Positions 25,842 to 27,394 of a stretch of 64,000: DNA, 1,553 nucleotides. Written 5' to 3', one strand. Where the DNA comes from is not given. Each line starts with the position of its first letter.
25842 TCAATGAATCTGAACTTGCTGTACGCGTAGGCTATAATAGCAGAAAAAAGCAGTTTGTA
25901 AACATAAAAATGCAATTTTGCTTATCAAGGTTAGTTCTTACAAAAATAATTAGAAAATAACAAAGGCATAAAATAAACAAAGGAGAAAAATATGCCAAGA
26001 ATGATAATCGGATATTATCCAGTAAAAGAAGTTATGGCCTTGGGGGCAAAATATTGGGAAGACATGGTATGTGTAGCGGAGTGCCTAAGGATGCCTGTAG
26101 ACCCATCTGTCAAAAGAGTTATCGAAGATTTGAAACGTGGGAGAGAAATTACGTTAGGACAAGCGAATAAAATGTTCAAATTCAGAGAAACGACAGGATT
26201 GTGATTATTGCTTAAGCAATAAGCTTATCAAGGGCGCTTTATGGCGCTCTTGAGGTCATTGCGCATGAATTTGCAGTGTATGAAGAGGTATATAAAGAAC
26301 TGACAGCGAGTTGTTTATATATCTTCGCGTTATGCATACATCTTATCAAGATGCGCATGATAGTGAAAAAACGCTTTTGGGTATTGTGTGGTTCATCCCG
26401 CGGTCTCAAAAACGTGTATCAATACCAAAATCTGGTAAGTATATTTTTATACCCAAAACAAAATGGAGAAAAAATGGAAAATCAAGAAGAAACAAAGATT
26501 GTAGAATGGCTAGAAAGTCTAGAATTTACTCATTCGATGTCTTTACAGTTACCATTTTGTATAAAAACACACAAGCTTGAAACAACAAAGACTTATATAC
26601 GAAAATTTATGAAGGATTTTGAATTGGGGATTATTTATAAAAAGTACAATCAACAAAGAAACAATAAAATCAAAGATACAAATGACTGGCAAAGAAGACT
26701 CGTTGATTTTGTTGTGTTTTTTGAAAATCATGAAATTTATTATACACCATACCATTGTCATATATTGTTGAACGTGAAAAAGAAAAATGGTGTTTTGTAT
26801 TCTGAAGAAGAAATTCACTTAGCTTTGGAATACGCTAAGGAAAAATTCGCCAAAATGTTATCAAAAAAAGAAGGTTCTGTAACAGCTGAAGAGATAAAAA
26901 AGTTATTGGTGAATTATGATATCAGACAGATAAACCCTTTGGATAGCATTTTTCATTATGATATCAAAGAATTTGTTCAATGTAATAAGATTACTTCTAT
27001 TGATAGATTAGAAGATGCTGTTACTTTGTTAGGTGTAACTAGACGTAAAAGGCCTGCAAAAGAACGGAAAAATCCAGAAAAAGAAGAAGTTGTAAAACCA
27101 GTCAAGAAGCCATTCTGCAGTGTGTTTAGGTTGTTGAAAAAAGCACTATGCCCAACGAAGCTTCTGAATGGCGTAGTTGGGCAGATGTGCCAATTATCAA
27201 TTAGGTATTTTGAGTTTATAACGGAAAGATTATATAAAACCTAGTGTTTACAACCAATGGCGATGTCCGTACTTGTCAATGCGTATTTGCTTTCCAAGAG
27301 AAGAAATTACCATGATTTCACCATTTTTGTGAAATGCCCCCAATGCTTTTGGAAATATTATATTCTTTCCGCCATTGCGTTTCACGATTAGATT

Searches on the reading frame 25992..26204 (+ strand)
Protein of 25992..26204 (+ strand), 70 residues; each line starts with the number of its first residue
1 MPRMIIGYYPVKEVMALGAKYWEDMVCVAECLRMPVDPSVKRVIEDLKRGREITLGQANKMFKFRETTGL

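Call 8: search_protein_families(library=pfam, proteins=[window:25992-26204:+], max_evalue=0.01)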
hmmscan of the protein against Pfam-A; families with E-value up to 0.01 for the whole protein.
window:25992-26204:+ (70 aa): 0 families

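Call 10: search_protein_families(library=padloc, proteins=[window:25992-26204:+], max_evalue=0.01)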
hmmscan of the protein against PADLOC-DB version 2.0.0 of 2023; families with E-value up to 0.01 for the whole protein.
window:25992-26204:+ (70 aa): 0 families

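Call 11: search_protein_families(library=ncbifam, proteins=[window:25992-26204:+], max_evalue=0.01)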
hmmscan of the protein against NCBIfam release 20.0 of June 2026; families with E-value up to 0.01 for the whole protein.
window:25992-26204:+ (70 aa): 0 families

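Call 12: search_protein_families(library=phrogs, proteins=[window:25992-26204:+], max_evalue=0.01)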
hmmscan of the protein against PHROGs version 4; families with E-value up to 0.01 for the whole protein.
window:25992-26204:+ (70 aa): 0 families

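Call 119: search_protein_families(library=pfam, proteins=[window:25992-26204:+], max_evalue=0.1)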
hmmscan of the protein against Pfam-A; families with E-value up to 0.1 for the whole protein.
window:25992-26204:+ (70 aa): 0 families

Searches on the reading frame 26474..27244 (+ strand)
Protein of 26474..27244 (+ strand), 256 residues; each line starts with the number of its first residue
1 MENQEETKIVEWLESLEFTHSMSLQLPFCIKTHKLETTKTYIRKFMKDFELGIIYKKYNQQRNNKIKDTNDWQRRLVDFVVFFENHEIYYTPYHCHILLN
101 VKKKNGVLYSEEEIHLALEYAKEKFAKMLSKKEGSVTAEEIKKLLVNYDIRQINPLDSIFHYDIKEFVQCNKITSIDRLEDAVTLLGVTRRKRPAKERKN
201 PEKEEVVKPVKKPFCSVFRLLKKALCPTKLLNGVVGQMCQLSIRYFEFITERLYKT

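Call 63: find_homologous_proteins(query=window:26474-27244:+, max_evalue=0.001)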
Query window:26474-27244:+ (256 aa): 5 proteins with E <= 0.001 among 314 candidates.
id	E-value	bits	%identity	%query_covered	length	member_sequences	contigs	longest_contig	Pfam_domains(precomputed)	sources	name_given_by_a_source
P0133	2.5e-163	559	98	100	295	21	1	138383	-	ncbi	-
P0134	8.2e-78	279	57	96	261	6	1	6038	-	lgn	-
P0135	3.8e-76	274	56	96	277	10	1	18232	-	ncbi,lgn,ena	-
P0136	2.0e-75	272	55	98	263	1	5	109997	-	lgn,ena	-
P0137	1.6e-73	265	56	96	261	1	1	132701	-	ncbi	-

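Call 64: search_solved_structures(query=window:26474-27244:+, max_evalue=10)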
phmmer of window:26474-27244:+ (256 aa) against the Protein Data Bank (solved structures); distinct sequences matched with E-value up to 10: 2.
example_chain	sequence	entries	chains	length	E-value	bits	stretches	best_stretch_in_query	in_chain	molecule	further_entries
6ulw_A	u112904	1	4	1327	0.74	12.5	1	89-163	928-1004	Amino acid adenylation domain-containing protein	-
1gug_A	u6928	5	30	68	2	11.1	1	125-173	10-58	MOLYBDATE BINDING PROTEIN II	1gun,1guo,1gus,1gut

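Call 73: predict_structure(alignment_id=A3)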
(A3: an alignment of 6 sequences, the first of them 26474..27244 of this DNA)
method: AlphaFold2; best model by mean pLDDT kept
length: 256 residues; sequences in the alignment: 6
mean_pLDDT: 37.1   pTM: 0.26
mean pLDDT of the five models: 37.1, 37.1, 35.4, 34.3, 32.3
residues with pLDDT >= 90: 0; 70-90: 0; 50-70: 30; < 50: 226
segments of 3 or more residues with pLDDT < 50: 1-102, 121-232, 250-256
pLDDT, mean of each block of 10 residues (from residue 1): 29 36 30 36 39 28 29 26 27 36 50 54 45 44 40 41 36 31 28 27 28 35 44 50 56 42
secondary structure, 60 per line:
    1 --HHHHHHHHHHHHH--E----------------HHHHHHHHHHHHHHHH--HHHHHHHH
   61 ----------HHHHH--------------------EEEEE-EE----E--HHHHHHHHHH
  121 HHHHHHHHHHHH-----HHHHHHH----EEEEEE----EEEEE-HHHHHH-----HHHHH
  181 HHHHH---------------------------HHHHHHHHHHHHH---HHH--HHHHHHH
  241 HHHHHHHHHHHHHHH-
elements in order: H3-15 H35-50 H53-60 H71-75 E96-100 H111-132 H138-144 E149-154 E159-163 H165-170 H176-185 H213-225 H234-255

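Call 74: search_protein_representatives(alignment_id=A3)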
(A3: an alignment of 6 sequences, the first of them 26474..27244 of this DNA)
Query: 6 sequences, 261 profile positions. Proteins with E-value up to 0.001 (for the whole library): 10; up to 1e-10: 5; up to 1e-30: 4. The best 10 are listed.
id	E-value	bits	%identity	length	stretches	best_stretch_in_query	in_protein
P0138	7.4e-79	281.1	-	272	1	8-209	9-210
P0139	1.1e-72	260.9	-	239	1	2-217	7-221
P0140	1.6e-69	250.5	-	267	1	4-239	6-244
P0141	1.3e-62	227.8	-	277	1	3-225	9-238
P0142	4.1e-12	62.3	-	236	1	6-191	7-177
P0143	2.2e-06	43.5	-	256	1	14-205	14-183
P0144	9.1e-05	38.2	-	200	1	6-146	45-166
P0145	2.8e-04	36.6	-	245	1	7-107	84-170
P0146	4.8e-04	35.8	-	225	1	6-124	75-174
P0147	6.7e-04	35.4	-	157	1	5-59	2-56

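Call 75: search_protein_families(library=pfam, proteins=[P0138, P0140, P0142, P0143, P0144, P0145, P0146, P0147, window:26474-27244:+], max_evalue=1)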
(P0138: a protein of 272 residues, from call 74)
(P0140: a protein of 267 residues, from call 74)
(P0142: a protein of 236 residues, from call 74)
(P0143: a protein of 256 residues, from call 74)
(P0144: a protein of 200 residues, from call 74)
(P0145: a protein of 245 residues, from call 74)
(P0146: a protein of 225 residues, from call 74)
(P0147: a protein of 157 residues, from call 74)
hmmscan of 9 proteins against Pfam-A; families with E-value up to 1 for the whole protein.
P0138 (272 aa): 1 family
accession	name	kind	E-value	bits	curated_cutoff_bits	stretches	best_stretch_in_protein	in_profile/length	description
PF17022.10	PTP2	-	0.018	15.1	27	1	4-67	37-101/217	Polar tube protein 2 from Microsporidia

P0140 (267 aa): 0 families

P0142 (236 aa): 0 families

P0143 (256 aa): 2 families
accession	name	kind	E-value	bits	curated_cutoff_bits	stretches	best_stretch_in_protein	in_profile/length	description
PF21955.1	CarG-like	-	0.07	13.7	28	0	184-242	25-83/144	Carbapenem resistance protein CarG-like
PF07904.18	Eaf7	-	0.15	12.9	22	1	176-228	27-80/97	Chromatin modification-related protein EAF7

P0144 (200 aa): 2 families
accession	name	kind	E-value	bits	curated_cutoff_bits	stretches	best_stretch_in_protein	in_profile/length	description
PF23343.2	REP_ORF2-G2P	-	5.2e-07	30.3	27.8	1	61-169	2-93/99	Replication-associated protein ORF2/G2P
PF13455.12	MUG113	-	0.65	11.1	22.3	0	130-172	6-48/73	Meiotically up-regulated gene 113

P0145 (245 aa): 1 family
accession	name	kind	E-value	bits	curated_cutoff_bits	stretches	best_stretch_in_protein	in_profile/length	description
PF23343.2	REP_ORF2-G2P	-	2.8e-05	24.7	27.8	1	99-172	2-66/99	Replication-associated protein ORF2/G2P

P0146 (225 aa): 2 families
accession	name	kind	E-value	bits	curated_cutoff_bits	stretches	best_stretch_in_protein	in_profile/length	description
PF10018.14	Med4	-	0.046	13.8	26.9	1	3-55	29-71/190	Vitamin-D-receptor interacting Mediator subunit 4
PF13256.11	DUF4047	-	0.067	13.7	22.1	1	3-55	60-111/125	Domain of unknown function (DUF4047)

P0147 (157 aa): 1 family
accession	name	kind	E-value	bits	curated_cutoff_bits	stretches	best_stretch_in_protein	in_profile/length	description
PF23343.2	REP_ORF2-G2P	-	0.00057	20.6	27.8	1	36-87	14-62/99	Replication-associated protein ORF2/G2P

window:26474-27244:+ (256 aa): 1 family
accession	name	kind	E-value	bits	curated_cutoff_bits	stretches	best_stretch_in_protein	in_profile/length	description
PF24516.1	ARM_KNTC1_2nd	-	0.0057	17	27.4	1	96-185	45-130/165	KNTC1 second ARM-repeats domain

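Call 77: search_solved_structures(query=A4, max_evalue=10)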
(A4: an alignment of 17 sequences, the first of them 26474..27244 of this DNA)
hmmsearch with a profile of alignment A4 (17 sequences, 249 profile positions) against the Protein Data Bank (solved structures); distinct sequences matched with E-value up to 10: 7.
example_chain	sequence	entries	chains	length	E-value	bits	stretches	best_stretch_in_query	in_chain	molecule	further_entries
5ewq_A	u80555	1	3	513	0.034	16.8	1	94-202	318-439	Amidase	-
6zyw_O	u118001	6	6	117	0.22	14.1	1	101-157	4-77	Dynein light chain tctex-type 1 protein | Dynein light chain Tctex_b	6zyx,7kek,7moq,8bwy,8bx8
3niy_A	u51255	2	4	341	0.34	13.5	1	80-156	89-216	Endo-1,4-beta-xylanase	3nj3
7k58_N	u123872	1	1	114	0.38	13.3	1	102-157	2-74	Dynein light chain tctex-type 1 protein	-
7k5b_N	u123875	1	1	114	0.39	13.3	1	102-157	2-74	Dynein light chain tctex-type 1 protein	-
7tgh_3C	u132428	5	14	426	1.1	11.8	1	48-90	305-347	Apocytochrome b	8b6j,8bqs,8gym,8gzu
1vbr_A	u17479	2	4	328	4.4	9.9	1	81-156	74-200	endo-1,4-beta-xylanase B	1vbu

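Call 78: search_protein_families(library=phrogs, proteins=[P0144, P0145, P0146, P0147, P0142, P0143, window:26474-27244:+], max_evalue=0.1)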
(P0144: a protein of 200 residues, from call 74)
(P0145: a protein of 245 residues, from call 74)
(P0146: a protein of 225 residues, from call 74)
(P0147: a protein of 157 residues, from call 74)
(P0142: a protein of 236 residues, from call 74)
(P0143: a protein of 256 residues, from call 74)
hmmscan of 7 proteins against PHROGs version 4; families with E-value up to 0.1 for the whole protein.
P0144 (200 aa): 1 family
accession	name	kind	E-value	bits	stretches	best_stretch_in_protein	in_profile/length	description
phrog_3419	-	DNA, RNA and nucleotide metabolism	0.067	13.7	1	40-126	85-161/289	rolling circle DNA replication initiation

P0145 (245 aa): 0 families

P0146 (225 aa): 2 families
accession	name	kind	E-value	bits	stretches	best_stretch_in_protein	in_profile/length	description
phrog_16708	-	unknown function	0.073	13.2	0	125-208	27-106/367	-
phrog_36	-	transcription regulation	0.09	13.4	0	5-77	56-130/220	transcriptional regulator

P0147 (157 aa): 1 family
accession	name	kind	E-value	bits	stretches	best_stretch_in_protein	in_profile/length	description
phrog_19926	-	unknown function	0.007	17.5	1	44-72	16-44/75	-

P0142 (236 aa): 1 family
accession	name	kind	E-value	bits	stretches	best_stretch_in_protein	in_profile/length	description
phrog_7699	-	unknown function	0.044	15.3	0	68-101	27-60/80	-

P0143 (256 aa): 0 families

window:26474-27244:+ (256 aa): 0 families

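Call 98: predict_structure(alignment_id=A6)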
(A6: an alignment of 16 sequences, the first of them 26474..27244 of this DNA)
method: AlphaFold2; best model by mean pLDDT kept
length: 256 residues; sequences in the alignment: 16
mean_pLDDT: 78.2   pTM: 0.69
mean pLDDT of the five models: 78.2, 77.5, 77.3, 76.4, 75.8
residues with pLDDT >= 90: 115; 70-90: 65; 50-70: 37; < 50: 39
segments of 3 or more residues with pLDDT < 50: 197-231
pLDDT, mean of each block of 10 residues (from residue 1): 79 95 93 94 96 87 66 88 83 94 92 96 90 65 88 92 90 90 90 50 39 36 39 57 75 62
secondary structure, 60 per line:
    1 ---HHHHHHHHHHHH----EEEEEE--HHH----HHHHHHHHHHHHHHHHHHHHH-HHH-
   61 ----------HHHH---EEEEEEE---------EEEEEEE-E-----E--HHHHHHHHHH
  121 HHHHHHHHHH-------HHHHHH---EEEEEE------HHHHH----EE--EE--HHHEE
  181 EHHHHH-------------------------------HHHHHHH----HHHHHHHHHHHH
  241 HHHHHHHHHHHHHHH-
elements in order: H4-15 E20-25 H35-55 H71-74 E78-84 E94-100 H111-130 H138-143 E147-152 H159-163 E179-181 H182-186 H218-224 H229-255

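Call 102: fold_search(model_id=the predicted structure, library=pdb)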
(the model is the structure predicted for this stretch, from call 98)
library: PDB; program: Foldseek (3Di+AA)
matches with E <= 10: 508; with E <= 0.001: 0
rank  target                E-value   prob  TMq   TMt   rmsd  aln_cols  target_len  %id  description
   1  3wrn                  2.3e-02  0.69  0.27  0.28  15.2       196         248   11  Minute virus of mice non-structural protein-1N-terminal nuclease domain reveals a unique Zn2+ coordination in the active (released 2015-01-21)
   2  4zq9_A                7.3e-02  0.75  0.32  0.42   7.9       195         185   11  X-ray structure of AAV-2 OBD bound to AAVS1 site 3:1 (released 2015-09-23)
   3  2xm3_C                7.3e-02  0.66  0.25  0.42   8.8       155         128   12  Deinococcus radiodurans ISDra2 Transposase Left end DNA complex (released 2010-10-13)
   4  4zq9_B                9.3e-02  0.69  0.32  0.41   8.7       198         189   10  X-ray structure of AAV-2 OBD bound to AAVS1 site 3:1 (released 2015-09-23)
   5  2ohd_B                1.1e-01  0.38  0.23  0.35   8.0       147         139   17  Crystal structure of hypothetical molybdenum cofactor biosynthesis protein C from Sulfolobus tokodaii (released 2007-11-27)
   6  8h56_A                1.1e-01  0.51  0.22  0.33   8.8       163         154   13  Crystal structure of Rep' of porcine circovirus type 2 (released 2023-05-24)
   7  6wdz_D                1.2e-01  0.54  0.23  0.44   7.9       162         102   12  Porcine circovirus 2 Rep domain complexed with a single-stranded DNA 10-mer comprising the cleavage site (released 2020-12-16)
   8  4zq9_C                1.4e-01  0.60  0.32  0.41   8.6       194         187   11  X-ray structure of AAV-2 OBD bound to AAVS1 site 3:1 (released 2015-09-23)
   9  2ohd_D                1.4e-01  0.44  0.25  0.38   7.2       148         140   16  Crystal structure of hypothetical molybdenum cofactor biosynthesis protein C from Sulfolobus tokodaii (released 2007-11-27)
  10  4kw3_A                1.7e-01  0.16  0.20  0.20  13.8       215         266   11  Crystal structure of the non-structural protein 1 N-terminal origin-recognition/nickase domain from the emerging human (released 2013-09-25)
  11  2ohd_A                2.2e-01  0.47  0.27  0.40   7.2       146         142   17  Crystal structure of hypothetical molybdenum cofactor biosynthesis protein C from Sulfolobus tokodaii (released 2007-11-27)
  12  2xm3_A                2.2e-01  0.44  0.25  0.43   8.7       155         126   12  Deinococcus radiodurans ISDra2 Transposase Left end DNA complex (released 2010-10-13)
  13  5xor_B                2.2e-01  0.38  0.23  0.45   8.6       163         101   12  Crystal structure of N-terminal replicase protein of porcine circovirus type 2 (released 2018-07-04)
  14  2ekn_B                2.2e-01  0.28  0.24  0.34   8.3       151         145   12  Structure of PH1811 protein from Pyrococcus horikoshii (released 2008-04-01)
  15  1uut_A                2.5e-01  0.18  0.27  0.32   8.6       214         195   11  The Nuclease Domain of Adeno-Associated Virus Rep Complexed with the RBE' Stemloop of the Viral Inverted Terminal Repe (released 2004-02-19)
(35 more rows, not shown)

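Call 105: fold_search(model_id=the predicted structure, library=viral)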
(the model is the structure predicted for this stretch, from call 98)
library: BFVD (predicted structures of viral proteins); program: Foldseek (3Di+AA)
matches with E <= 10: 897; with E <= 0.001: 2
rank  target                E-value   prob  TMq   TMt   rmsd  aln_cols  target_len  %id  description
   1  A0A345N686            6.0e-04  1.00  0.33  0.47   8.1       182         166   15  (no name in the UniProt tables at hand)
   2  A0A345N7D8            9.2e-04  1.00  0.38  0.27  14.3       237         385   11  (no name in the UniProt tables at hand)
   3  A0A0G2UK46            1.1e-03  0.80  0.22  0.18  21.3       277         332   14  (no name in the UniProt tables at hand)
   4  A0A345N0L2            1.3e-03  1.00  0.39  0.38  17.1       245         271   11  (no name in the UniProt tables at hand)
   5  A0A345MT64            1.8e-03  1.00  0.32  0.37   8.6       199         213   10  (no name in the UniProt tables at hand)
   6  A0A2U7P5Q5            3.7e-03  0.92  0.25  0.16  13.8       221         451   10  (no name in the UniProt tables at hand)
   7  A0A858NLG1            3.7e-03  0.90  0.26  0.22  13.6       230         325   10  (no name in the UniProt tables at hand)
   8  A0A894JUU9            3.9e-03  0.98  0.32  0.27  18.7       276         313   13  (no name in the UniProt tables at hand)
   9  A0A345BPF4            4.5e-03  0.97  0.29  0.35  12.7       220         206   11  (no name in the UniProt tables at hand)
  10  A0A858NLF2            4.7e-03  0.72  0.25  0.15  19.3       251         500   10  (no name in the UniProt tables at hand)
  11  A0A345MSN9            5.3e-03  0.99  0.36  0.39  21.0       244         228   11  (no name in the UniProt tables at hand)
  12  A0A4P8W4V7            5.3e-03  0.99  0.35  0.29   7.1       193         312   10  (no name in the UniProt tables at hand)
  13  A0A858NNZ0            5.3e-03  0.99  0.39  0.21   7.3       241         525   11  (no name in the UniProt tables at hand)
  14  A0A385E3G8            5.7e-03  0.97  0.32  0.34  17.7       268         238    9  (no name in the UniProt tables at hand)
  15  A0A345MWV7            6.0e-03  0.92  0.29  0.27   8.0       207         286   12  (no name in the UniProt tables at hand)
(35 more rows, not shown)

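Call 109: search_dna_similar(query=window:26474-27244:+, collection=plasmids, mode=protein, max_evalue=0.01, max_rows=10)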
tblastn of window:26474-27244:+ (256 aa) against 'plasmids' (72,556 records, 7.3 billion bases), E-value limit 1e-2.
No match.

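Call 110: search_dna_similar(query=window:26474-27244:+, collection=phages, mode=protein, max_evalue=0.01, max_rows=10)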
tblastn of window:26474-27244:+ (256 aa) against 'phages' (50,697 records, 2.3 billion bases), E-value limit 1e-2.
No match.
